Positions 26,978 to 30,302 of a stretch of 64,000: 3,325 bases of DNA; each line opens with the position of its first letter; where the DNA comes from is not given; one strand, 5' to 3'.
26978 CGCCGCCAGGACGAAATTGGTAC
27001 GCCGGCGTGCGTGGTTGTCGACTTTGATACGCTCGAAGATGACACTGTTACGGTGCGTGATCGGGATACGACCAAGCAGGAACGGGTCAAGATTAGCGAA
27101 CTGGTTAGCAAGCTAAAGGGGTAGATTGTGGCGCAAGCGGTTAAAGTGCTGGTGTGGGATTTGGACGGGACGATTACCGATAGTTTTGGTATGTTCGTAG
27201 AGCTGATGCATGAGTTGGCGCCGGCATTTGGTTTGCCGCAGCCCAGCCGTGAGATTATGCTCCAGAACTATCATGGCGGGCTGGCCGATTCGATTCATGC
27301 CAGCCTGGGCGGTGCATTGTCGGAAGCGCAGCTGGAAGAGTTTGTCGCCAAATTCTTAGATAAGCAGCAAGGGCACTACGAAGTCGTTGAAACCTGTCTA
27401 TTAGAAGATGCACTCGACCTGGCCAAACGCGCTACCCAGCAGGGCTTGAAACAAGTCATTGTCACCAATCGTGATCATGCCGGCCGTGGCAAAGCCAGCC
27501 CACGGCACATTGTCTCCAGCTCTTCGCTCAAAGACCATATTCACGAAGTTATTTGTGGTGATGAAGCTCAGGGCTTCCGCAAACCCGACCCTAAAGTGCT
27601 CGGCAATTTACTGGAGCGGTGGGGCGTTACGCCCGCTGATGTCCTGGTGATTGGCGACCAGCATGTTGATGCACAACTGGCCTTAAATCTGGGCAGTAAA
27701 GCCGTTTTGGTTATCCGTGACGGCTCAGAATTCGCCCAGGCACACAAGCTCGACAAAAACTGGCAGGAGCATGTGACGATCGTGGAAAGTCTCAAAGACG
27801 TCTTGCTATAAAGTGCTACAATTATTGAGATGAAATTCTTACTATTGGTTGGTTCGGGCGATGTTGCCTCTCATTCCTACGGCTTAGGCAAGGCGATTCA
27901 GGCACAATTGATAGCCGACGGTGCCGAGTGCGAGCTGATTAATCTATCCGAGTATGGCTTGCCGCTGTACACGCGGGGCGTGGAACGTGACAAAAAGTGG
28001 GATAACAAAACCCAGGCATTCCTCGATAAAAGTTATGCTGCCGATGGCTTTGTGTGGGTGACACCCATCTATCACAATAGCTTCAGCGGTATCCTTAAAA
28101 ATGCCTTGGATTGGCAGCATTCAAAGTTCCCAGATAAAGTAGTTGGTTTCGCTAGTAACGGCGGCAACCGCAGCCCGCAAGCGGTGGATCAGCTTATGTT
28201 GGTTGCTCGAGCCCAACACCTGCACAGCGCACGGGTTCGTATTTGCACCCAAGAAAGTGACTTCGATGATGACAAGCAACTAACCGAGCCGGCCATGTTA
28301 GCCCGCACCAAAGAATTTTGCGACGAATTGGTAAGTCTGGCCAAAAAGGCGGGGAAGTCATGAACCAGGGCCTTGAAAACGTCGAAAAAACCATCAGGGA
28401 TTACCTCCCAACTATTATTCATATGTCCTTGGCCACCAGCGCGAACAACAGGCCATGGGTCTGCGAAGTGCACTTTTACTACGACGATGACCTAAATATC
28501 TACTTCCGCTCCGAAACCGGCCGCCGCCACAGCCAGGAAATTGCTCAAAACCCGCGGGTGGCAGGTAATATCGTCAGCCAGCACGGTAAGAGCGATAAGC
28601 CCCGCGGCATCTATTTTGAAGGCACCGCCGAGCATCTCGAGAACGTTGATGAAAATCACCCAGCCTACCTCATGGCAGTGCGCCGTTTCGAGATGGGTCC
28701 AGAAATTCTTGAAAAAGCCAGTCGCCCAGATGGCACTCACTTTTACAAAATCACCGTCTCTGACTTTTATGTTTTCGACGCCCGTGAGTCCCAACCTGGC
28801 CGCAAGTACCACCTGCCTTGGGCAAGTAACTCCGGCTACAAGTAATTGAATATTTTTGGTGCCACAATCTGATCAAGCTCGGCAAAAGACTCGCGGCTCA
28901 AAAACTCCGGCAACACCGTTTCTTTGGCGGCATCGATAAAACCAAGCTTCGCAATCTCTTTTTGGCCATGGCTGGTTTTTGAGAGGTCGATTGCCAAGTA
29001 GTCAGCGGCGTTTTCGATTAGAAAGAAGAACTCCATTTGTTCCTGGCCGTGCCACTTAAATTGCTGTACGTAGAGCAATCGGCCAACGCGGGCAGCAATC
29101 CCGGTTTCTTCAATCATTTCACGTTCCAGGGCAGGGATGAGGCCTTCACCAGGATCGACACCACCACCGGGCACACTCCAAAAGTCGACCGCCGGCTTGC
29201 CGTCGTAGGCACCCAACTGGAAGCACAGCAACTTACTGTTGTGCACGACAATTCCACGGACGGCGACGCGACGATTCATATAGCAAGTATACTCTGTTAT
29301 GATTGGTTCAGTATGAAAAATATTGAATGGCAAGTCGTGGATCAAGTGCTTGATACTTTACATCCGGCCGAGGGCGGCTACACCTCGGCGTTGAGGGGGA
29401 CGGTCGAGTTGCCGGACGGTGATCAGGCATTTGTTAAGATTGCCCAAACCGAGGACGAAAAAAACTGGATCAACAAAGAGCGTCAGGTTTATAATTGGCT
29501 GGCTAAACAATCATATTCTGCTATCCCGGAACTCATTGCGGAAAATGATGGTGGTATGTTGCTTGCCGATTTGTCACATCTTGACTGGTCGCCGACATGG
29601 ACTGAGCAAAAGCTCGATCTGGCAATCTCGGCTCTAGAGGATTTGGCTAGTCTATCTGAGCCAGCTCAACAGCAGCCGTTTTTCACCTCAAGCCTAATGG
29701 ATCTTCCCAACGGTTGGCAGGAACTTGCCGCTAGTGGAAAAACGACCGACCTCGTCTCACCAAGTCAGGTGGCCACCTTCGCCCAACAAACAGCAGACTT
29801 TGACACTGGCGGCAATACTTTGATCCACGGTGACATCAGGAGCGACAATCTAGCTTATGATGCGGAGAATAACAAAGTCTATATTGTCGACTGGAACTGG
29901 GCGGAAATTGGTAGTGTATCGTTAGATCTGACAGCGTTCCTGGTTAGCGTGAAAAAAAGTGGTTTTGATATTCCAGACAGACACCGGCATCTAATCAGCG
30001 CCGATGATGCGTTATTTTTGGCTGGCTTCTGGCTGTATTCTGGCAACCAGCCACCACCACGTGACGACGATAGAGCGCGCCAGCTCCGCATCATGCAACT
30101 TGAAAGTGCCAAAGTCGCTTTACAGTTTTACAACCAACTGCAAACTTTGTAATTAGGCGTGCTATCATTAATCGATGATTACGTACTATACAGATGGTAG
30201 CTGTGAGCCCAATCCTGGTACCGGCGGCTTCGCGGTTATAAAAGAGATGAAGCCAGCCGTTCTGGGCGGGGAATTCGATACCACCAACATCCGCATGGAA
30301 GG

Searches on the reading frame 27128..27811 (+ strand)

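Call 66: search_protein_families(library=pfam, proteins=[window:27128-27811:+], max_evalue=0.00001)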
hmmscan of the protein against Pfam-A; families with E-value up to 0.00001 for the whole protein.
window:27128-27811:+ (227 aa): 4 families
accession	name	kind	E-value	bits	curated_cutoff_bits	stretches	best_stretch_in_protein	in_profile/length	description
PF13419.12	HAD_2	-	5.6e-20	72.6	23.8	1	9-195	2-178/178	Haloacid dehalogenase-like hydrolase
PF00702.32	Hydrolase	-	2.2e-19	71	26.4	1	5-189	1-191/191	haloacid dehalogenase-like hydrolase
PF13242.12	Hydrolase_like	-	3.6e-09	36.8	22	1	150-224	2-74/75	HAD-hyrolase-like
PF12710.13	HAD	-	3.5e-07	31.3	27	1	8-185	1-188/189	haloacid dehalogenase-like hydrolase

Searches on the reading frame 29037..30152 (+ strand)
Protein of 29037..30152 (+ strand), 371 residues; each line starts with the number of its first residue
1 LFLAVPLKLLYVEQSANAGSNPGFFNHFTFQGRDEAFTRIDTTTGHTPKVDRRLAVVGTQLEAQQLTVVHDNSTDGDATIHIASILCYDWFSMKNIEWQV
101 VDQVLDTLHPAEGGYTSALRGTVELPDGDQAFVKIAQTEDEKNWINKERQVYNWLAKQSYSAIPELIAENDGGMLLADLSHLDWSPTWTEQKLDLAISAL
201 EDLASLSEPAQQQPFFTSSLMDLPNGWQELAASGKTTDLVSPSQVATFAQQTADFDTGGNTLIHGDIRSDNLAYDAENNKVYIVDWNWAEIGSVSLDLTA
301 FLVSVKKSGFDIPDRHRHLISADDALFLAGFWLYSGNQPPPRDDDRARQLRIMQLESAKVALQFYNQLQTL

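Call 66: search_protein_families(library=pfam, proteins=[window:29037-30152:+], max_evalue=0.00001)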
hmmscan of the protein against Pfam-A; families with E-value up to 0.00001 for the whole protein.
window:29037-30152:+ (371 aa): 2 families
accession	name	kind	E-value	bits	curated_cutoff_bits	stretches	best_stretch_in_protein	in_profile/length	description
PF01636.29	APH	-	9.4e-12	45.6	23.2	1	123-302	16-210/239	Phosphotransferase enzyme family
PF02958.26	EcKL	-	5.4e-07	29.7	22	1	235-305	190-264/294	Ecdysteroid kinase-like family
